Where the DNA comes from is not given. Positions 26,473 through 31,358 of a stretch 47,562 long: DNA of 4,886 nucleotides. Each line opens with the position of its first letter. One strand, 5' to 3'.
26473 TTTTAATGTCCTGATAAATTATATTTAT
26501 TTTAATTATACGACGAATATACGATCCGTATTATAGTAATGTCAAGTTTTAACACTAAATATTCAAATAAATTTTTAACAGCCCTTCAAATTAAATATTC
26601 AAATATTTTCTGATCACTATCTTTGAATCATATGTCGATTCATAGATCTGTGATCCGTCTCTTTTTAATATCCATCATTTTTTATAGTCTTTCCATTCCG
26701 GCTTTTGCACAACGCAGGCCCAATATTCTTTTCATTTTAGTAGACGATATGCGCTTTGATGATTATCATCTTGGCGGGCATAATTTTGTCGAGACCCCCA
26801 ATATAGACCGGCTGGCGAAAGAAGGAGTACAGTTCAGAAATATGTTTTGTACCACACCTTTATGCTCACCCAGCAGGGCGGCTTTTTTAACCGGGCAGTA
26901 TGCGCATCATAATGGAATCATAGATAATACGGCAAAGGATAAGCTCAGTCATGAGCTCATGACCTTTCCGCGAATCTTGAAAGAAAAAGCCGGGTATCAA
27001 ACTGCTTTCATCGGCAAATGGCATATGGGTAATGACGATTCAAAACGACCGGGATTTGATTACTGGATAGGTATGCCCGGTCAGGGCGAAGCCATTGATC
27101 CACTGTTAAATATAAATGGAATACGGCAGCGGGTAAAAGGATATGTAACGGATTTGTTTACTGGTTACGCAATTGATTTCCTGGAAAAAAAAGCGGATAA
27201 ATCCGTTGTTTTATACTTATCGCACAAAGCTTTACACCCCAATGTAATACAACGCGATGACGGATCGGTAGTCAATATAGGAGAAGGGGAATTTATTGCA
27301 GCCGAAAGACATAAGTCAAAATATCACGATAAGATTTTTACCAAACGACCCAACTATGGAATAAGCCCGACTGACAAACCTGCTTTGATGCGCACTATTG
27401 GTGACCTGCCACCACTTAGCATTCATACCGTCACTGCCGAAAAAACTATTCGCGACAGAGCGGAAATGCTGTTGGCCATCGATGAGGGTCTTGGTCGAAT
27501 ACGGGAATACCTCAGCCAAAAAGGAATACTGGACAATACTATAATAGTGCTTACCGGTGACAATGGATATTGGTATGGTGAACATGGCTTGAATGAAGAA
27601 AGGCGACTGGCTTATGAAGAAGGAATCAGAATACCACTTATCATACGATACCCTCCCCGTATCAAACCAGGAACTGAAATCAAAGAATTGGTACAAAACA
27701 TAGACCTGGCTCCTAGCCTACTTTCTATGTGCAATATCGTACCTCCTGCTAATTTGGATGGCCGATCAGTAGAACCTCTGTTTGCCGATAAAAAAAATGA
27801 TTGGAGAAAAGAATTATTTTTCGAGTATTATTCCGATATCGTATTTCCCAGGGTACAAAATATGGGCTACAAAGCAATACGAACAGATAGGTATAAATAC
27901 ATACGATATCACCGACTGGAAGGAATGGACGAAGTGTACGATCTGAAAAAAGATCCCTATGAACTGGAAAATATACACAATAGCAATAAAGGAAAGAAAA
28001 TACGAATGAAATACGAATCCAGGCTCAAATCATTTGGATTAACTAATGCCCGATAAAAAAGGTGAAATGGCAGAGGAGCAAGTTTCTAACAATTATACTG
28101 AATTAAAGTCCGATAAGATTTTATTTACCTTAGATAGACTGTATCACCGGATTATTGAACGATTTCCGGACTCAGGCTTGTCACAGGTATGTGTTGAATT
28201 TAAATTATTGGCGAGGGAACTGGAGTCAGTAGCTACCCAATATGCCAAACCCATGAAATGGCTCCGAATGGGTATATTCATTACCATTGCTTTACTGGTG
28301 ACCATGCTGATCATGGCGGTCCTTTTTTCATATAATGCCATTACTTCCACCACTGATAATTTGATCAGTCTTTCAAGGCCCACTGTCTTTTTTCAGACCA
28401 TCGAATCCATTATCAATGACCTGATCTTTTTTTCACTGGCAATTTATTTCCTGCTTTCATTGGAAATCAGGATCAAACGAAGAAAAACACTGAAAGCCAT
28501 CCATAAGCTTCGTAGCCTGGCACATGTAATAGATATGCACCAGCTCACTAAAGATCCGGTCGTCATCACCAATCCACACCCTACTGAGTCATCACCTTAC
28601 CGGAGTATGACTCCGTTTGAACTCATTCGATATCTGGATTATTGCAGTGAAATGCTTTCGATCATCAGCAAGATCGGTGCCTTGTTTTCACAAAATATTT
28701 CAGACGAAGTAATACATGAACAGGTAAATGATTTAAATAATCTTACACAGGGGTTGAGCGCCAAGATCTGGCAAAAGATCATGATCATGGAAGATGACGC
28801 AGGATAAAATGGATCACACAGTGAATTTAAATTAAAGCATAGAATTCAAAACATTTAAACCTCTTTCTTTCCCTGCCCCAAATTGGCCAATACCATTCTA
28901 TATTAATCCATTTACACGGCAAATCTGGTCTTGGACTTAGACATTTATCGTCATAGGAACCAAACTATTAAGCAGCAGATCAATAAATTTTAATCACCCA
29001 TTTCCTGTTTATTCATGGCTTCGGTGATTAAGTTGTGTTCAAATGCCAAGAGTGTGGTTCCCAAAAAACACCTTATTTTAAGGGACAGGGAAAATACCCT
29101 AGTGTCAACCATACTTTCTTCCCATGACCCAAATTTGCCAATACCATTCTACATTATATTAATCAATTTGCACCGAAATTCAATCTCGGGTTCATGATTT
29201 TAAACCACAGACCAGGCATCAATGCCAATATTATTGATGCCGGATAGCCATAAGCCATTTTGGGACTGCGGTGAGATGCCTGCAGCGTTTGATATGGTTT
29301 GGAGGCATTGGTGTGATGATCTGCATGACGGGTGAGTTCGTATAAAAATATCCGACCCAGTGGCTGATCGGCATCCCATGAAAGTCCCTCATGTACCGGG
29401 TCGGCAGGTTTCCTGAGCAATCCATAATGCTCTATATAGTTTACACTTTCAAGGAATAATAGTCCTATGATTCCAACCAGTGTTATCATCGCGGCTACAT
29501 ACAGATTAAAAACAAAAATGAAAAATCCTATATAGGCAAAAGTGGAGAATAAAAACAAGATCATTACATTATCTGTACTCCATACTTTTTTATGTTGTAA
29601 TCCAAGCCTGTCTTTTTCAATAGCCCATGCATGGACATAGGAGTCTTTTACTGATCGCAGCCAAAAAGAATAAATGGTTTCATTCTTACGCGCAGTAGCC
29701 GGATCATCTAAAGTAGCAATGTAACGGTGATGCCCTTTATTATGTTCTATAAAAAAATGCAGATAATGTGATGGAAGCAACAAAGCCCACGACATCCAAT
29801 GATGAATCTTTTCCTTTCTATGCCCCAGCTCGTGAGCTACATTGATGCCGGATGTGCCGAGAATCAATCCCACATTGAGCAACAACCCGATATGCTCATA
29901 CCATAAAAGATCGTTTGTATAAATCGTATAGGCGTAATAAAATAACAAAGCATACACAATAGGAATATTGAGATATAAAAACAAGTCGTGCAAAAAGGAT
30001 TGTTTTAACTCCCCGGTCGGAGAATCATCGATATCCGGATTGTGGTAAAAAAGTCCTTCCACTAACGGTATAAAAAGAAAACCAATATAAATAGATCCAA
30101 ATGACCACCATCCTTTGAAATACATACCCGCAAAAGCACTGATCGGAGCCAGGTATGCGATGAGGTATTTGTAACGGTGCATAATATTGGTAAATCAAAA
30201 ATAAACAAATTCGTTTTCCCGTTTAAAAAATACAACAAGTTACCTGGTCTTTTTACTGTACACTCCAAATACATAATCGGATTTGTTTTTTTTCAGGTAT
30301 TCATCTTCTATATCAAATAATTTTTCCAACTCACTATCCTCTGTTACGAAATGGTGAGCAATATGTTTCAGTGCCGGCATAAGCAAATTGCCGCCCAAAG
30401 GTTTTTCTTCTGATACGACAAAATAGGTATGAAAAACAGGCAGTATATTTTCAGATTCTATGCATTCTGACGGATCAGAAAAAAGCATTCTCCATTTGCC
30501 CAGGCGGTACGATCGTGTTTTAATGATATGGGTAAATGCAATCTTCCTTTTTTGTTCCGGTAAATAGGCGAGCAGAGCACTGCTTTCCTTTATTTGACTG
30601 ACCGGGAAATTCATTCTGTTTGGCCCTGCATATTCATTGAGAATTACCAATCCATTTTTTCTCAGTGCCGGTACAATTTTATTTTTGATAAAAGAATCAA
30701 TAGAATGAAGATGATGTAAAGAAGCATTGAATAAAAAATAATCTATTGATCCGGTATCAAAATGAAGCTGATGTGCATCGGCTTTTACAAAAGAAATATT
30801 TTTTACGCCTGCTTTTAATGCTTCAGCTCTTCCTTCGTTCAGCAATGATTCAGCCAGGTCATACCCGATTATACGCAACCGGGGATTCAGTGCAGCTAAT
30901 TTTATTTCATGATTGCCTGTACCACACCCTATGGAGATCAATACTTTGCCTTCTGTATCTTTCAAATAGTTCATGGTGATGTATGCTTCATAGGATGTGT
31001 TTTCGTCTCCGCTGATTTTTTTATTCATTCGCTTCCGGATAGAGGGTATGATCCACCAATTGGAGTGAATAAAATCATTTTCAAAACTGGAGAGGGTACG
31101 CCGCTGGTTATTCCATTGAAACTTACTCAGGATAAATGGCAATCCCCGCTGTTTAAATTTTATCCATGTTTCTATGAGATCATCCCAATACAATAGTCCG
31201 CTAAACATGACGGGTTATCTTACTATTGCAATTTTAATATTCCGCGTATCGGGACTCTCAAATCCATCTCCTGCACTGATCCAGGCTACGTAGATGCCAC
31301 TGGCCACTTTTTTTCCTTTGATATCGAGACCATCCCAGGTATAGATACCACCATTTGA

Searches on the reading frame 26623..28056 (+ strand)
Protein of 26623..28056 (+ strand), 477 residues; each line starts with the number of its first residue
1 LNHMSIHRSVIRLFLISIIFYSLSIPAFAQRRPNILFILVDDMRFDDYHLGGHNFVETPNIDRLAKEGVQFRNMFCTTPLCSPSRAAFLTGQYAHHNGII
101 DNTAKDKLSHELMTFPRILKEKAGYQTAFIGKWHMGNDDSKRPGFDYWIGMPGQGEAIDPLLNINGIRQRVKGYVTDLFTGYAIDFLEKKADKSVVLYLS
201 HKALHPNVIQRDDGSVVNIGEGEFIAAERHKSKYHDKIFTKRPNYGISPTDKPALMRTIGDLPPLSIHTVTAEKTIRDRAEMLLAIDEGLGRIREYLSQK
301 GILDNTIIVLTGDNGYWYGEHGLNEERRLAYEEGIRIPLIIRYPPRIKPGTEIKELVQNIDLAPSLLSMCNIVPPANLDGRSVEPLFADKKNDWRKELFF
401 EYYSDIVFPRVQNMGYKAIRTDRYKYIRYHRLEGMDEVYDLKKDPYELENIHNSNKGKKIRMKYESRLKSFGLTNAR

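Call 54: search_protein_families(library=pfam, proteins=[window:26623-28056:+], max_evalue=0.001)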
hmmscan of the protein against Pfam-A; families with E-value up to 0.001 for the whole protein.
window:26623-28056:+ (477 aa): 3 families
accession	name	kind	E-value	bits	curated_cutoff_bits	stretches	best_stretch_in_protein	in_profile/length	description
PF00884.28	Sulfatase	-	2.4e-56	191.7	25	1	33-370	1-299/301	Sulfatase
PF16347.10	SGSH_C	-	2.7e-39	135.2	29.3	1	319-470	1-150/154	N-sulphoglucosamine sulphohydrolase, C-terminal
PF01663.27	Phosphodiest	-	3.9e-13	50.1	23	1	36-315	2-220/342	Type I phosphodiesterase / nucleotide pyrophosphatase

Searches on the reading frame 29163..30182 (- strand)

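Call 54: search_protein_families(library=pfam, proteins=[window:29163-30182:-], max_evalue=0.001)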
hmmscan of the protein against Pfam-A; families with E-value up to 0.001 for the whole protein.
window:29163-30182:- (339 aa): 1 family
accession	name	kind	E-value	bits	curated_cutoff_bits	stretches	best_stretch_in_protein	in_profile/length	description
PF00487.30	FA_desaturase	-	5.6e-25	89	29.7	1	103-305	7-236/253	Fatty acid desaturase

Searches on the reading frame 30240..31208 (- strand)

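Call 54: search_protein_families(library=pfam, proteins=[window:30240-31208:-], max_evalue=0.001)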
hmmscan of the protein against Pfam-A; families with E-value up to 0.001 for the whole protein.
window:30240-31208:- (322 aa): 9 families
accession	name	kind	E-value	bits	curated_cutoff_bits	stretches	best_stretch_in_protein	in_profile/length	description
PF13847.12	Methyltransf_31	-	3.8e-16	59.5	27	1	86-213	3-129/145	Methyltransferase domain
PF13649.12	Methyltransf_25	-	3.8e-14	53.6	27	1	92-184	3-95/97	Methyltransferase domain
PF08241.18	Methyltransf_11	-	1.1e-12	48.8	21.2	1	92-189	2-94/95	Methyltransferase domain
PF01209.24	Ubie_methyltran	-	6.9e-12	45.6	20.1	1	60-174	22-136/233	ubiE/COQ5 methyltransferase family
PF08242.18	Methyltransf_12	-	1.6e-11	45.2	30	1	92-187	2-97/98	Methyltransferase domain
PF02390.23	Methyltransf_4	-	3.4e-07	30.3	24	1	88-148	3-64/173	Putative methyltransferase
PF13489.12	Methyltransf_23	-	6.6e-07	29.6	27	1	83-194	19-120/164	Methyltransferase domain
PF24675.1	NpmA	-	5.7e-05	22.9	60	1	83-149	20-90/214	16S rRNA (adenine(1408)-N(1))-methyltransferase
PF05175.20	MTS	-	9.7e-05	22.5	23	1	79-179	24-123/170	Methyltransferase small domain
